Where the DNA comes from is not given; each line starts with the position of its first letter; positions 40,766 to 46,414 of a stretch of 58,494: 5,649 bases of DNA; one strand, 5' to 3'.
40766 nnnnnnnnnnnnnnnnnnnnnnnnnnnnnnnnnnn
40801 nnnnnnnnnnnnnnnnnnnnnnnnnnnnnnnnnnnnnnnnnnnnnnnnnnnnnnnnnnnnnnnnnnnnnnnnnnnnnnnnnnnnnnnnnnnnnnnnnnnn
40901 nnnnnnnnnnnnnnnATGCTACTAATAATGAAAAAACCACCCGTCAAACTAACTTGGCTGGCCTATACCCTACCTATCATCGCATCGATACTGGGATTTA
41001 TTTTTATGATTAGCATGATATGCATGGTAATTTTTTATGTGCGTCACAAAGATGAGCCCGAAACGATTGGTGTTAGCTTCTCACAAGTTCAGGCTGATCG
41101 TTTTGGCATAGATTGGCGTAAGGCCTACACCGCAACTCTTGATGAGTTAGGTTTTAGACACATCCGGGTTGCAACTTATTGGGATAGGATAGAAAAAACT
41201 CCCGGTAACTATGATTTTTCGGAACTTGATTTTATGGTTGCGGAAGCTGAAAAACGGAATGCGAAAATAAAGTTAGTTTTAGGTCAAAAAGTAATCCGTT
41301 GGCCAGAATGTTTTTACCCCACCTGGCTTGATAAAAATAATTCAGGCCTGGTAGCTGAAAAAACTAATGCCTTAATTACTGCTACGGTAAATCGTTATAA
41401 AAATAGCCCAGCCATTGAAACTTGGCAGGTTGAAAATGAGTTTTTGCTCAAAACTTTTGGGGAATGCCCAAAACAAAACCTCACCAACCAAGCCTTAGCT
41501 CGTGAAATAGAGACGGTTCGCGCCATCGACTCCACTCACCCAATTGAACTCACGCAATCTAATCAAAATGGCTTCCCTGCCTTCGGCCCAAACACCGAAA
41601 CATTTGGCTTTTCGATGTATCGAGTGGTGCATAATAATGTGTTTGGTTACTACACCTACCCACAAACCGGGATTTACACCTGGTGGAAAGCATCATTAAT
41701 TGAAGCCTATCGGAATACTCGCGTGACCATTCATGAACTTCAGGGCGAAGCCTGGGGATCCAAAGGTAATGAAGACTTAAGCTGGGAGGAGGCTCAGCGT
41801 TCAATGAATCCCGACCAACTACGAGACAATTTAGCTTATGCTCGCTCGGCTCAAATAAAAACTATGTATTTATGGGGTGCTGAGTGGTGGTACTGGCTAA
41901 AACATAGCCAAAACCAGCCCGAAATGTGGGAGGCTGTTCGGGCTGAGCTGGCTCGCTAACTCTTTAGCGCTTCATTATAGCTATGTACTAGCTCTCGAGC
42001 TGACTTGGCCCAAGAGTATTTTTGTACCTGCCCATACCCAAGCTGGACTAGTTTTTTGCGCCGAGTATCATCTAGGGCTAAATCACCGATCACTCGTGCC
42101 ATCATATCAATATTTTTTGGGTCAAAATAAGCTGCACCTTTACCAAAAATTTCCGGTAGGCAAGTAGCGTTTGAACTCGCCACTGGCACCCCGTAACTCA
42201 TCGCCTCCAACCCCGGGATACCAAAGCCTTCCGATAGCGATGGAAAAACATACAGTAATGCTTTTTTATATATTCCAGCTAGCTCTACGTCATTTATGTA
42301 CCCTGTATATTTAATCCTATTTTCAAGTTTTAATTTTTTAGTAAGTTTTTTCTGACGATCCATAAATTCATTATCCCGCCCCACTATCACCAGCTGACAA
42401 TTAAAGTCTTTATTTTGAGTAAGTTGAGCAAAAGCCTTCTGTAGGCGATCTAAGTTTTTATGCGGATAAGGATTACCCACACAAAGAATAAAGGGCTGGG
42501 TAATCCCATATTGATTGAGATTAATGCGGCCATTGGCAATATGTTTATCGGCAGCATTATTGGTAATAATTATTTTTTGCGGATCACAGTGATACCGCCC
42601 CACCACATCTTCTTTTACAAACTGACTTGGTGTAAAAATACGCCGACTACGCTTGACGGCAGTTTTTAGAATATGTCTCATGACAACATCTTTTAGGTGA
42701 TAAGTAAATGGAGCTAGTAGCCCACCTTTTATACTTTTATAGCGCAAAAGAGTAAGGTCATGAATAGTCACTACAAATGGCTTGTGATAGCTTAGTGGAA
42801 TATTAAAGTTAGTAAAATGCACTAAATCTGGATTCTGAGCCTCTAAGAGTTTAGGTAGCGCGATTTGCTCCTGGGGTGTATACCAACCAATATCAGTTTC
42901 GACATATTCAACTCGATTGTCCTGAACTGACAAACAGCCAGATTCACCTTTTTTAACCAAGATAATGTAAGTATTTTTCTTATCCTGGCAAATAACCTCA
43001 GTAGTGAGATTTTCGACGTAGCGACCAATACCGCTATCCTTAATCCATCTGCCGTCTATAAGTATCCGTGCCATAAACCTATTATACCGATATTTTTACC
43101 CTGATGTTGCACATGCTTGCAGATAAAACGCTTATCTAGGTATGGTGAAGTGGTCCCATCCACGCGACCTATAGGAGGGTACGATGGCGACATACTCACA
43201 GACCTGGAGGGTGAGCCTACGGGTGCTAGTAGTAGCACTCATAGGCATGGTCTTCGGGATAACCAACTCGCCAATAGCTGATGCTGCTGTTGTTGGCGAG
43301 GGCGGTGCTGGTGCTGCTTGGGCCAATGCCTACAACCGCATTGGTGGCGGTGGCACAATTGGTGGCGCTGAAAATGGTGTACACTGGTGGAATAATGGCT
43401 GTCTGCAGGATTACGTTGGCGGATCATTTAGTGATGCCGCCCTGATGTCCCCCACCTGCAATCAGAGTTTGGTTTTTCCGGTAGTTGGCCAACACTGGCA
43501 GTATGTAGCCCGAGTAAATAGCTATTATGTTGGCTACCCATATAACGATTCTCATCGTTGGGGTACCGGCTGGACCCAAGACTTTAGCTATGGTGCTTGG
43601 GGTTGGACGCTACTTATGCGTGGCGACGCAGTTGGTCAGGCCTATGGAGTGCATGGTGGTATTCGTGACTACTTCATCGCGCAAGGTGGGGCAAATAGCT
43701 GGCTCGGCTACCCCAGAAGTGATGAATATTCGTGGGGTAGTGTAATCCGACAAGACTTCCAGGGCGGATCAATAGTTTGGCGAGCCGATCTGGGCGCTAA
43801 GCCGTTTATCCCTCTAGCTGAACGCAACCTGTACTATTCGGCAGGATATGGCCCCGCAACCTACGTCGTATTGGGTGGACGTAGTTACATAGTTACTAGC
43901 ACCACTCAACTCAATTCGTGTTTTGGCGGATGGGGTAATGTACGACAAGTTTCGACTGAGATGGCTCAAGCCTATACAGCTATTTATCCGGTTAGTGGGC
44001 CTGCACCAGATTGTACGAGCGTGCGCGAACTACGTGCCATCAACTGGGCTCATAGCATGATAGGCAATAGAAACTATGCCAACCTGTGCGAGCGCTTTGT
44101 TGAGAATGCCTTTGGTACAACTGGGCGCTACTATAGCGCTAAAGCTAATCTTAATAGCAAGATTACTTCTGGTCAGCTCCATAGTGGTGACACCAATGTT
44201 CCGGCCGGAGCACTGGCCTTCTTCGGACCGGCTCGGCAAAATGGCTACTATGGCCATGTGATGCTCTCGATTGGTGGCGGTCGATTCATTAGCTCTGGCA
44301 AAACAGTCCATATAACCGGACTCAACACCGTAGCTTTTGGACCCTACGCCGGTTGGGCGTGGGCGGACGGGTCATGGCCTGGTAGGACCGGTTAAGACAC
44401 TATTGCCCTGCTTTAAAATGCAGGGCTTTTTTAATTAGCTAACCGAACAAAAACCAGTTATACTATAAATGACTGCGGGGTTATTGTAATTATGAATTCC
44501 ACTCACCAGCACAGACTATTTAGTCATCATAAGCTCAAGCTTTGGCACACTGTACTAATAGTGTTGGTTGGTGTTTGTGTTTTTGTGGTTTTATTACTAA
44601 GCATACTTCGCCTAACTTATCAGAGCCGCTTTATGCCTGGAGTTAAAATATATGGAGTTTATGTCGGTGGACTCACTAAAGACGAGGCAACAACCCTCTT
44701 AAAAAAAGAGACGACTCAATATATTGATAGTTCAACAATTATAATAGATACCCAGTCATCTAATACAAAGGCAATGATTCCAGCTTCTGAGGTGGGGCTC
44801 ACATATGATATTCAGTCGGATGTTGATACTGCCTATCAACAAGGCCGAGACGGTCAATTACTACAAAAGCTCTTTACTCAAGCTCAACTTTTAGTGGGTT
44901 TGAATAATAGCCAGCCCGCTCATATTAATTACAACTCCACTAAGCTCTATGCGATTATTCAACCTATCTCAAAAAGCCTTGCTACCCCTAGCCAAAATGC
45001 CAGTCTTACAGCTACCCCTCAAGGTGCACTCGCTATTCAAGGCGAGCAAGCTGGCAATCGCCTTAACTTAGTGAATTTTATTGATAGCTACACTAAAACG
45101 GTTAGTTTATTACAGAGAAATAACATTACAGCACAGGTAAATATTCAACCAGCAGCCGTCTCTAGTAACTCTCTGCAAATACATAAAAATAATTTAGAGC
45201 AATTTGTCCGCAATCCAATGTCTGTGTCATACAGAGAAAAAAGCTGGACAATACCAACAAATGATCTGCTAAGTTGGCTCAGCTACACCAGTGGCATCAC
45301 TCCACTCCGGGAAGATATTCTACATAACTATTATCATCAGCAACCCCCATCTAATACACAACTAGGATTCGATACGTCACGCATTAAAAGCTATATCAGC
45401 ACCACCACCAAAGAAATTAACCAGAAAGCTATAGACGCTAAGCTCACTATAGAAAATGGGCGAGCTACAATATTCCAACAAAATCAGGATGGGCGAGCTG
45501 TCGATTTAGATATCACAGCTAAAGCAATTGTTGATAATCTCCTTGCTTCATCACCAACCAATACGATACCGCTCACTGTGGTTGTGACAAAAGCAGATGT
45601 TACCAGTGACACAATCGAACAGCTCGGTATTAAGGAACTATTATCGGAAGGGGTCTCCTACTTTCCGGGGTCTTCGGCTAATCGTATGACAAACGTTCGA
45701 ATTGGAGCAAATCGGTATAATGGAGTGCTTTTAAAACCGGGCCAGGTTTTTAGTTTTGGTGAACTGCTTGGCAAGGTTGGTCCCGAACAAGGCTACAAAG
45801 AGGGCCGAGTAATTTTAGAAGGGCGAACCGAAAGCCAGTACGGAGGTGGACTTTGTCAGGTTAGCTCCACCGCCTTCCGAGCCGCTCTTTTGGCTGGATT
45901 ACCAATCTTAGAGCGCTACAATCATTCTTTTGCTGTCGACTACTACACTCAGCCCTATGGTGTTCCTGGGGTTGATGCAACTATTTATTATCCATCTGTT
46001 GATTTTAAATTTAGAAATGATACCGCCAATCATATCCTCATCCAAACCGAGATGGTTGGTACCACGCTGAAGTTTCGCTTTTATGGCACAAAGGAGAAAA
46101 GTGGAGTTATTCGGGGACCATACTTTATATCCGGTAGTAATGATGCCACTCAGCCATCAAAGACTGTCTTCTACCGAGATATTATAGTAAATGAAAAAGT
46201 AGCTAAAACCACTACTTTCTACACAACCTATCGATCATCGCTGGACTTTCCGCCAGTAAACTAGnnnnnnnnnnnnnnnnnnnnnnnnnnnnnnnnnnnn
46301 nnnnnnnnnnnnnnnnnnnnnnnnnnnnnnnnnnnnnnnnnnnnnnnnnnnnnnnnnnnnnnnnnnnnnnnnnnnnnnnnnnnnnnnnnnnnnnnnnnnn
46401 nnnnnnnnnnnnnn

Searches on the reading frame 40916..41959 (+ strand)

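Call 58: search_protein_families(library=pfam, proteins=[window:40916-41959:+], max_evalue=0.0001)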
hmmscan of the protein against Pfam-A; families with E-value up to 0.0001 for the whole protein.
window:40916-41959:+ (347 aa): 2 families
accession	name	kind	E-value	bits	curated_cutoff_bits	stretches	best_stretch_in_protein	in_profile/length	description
PF02449.21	Glyco_hydro_42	-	1.3e-08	35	21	0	147-184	109-145/376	Beta-galactosidase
PF00150.24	Cellulase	-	2.4e-06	27.7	23.5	1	69-280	24-170/272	Cellulase (glycosyl hydrolase family 5)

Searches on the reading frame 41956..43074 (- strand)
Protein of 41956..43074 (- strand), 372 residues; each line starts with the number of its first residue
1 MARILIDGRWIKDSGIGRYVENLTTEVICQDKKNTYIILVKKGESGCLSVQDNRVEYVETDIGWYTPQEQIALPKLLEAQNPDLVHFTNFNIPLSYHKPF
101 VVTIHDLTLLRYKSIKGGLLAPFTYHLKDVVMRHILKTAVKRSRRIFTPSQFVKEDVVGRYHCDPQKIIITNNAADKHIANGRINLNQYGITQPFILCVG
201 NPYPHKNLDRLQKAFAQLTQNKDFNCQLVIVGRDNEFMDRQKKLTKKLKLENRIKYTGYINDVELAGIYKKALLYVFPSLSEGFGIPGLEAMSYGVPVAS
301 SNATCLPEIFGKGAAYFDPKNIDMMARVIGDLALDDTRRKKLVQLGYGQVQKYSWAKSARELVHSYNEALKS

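Call 58: search_protein_families(library=pfam, proteins=[window:41956-43074:-], max_evalue=0.0001)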
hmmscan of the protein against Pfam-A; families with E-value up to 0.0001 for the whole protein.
window:41956-43074:- (372 aa): 5 families
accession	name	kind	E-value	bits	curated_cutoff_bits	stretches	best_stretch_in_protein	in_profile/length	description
PF00534.26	Glycos_transf_1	-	1.2e-34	119.7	26.4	1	192-345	14-168/172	Glycosyl transferases group 1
PF13692.12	Glyco_trans_1_4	-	2e-26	93.4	27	1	194-333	2-140/142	Glycosyl transferases group 1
PF13439.12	Glyco_transf_4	-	1.7e-12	48.1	28.5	1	55-176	46-167/170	Glycosyltransferase Family 4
PF20706.3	GT4-conflict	-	5.3e-12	45.8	26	1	193-368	197-360/385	Family 4 Glycosyltransferase in conflict systems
PF13524.12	Glyco_trans_1_2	-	3.6e-05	24.2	25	1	215-362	6-142/144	Glycosyl transferase-like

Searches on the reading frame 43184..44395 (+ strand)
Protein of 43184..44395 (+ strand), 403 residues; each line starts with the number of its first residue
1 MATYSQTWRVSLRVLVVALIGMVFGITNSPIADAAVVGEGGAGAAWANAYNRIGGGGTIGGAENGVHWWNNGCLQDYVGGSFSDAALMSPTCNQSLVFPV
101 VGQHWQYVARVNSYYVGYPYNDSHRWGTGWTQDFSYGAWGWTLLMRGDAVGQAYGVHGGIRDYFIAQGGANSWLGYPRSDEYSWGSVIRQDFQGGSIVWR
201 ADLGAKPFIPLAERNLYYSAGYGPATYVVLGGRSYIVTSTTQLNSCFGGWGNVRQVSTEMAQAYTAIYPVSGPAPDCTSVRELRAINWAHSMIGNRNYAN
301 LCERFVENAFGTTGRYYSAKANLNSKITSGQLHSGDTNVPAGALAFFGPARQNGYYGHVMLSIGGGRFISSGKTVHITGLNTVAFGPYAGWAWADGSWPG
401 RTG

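Call 58: search_protein_families(library=pfam, proteins=[window:43184-44395:+], max_evalue=0.0001)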
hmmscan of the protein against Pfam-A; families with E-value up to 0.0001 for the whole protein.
window:43184-44395:+ (403 aa): 1 family
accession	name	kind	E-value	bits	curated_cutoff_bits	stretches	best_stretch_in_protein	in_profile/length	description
PF08310.17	LGFP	-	6.4e-09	36.5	22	1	174-217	1-45/53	LGFP repeat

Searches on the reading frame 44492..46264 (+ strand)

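Call 58: search_protein_families(library=pfam, proteins=[window:44492-46264:+], max_evalue=0.0001)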
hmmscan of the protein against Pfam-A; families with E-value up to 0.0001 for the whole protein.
window:44492-46264:+ (590 aa): 2 families
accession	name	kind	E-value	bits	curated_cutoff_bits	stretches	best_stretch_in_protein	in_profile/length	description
PF04294.18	VanW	-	1.2e-43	148.2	27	1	397-531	1-130/130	VanW like protein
PF12229.13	PG_binding_4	-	8.6e-23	81.2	22.1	2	96-193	3-97/117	Putative peptidoglycan binding domain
